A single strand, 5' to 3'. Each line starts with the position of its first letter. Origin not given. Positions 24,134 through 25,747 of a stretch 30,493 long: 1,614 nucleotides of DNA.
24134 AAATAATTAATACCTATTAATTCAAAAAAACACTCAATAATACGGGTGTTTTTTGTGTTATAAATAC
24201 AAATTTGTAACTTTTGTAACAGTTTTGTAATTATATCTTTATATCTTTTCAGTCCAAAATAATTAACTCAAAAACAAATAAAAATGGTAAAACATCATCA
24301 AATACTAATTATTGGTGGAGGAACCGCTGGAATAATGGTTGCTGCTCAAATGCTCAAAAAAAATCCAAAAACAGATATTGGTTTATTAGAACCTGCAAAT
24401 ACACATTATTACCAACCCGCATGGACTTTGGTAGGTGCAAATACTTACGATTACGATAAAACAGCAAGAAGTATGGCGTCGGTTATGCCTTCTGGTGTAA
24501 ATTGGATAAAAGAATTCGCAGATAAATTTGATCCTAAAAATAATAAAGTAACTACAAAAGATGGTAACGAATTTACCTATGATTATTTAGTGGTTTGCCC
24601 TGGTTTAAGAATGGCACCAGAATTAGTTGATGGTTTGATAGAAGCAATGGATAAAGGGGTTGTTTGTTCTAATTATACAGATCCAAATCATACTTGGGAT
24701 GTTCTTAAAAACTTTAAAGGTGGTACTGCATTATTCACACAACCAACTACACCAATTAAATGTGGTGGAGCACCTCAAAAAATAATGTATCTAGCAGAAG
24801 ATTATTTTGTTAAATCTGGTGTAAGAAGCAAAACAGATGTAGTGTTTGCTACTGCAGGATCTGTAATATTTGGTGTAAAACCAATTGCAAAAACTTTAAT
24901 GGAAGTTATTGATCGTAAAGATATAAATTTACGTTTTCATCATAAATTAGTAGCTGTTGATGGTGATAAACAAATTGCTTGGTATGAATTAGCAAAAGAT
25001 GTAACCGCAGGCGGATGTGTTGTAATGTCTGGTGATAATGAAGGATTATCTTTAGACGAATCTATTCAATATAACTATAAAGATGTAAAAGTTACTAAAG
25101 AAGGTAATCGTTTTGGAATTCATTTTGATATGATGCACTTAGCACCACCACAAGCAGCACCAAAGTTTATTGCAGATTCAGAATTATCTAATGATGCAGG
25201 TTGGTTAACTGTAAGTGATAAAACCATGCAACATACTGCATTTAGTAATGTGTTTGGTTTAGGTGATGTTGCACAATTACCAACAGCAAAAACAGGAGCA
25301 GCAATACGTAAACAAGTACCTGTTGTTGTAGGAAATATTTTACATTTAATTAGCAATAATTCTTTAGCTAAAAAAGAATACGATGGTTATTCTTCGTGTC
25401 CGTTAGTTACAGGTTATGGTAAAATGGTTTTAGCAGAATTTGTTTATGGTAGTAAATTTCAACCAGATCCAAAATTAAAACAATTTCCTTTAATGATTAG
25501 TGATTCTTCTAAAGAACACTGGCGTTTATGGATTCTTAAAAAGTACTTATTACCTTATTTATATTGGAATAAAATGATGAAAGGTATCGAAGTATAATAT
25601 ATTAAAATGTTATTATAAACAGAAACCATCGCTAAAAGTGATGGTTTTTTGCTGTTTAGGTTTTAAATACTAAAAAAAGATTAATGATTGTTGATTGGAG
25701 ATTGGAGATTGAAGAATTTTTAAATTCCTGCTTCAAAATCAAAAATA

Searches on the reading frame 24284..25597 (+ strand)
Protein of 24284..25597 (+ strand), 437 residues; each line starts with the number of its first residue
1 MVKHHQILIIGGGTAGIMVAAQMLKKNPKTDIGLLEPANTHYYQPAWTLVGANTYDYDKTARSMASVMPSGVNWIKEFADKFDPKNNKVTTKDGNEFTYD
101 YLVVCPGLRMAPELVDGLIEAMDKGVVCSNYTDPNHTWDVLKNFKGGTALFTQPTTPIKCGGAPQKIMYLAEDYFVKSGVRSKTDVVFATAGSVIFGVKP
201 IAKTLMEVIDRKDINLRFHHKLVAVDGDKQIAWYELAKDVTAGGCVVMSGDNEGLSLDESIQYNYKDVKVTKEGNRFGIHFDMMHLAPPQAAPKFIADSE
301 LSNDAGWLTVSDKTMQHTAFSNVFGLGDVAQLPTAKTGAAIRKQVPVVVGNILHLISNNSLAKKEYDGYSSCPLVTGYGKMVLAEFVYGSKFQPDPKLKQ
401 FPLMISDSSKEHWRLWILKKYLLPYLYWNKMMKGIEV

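Call 46: search_protein_families(library=pfam, proteins=[window:24284-25597:+], max_evalue=0.00001)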
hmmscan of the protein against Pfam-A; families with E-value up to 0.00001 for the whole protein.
window:24284-25597:+ (437 aa): 1 family
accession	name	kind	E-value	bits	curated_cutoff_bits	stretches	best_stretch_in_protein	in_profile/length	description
PF07992.20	Pyr_redox_2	-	6.4e-12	45.9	26.1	1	6-118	2-119/291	Pyridine nucleotide-disulphide oxidoreductase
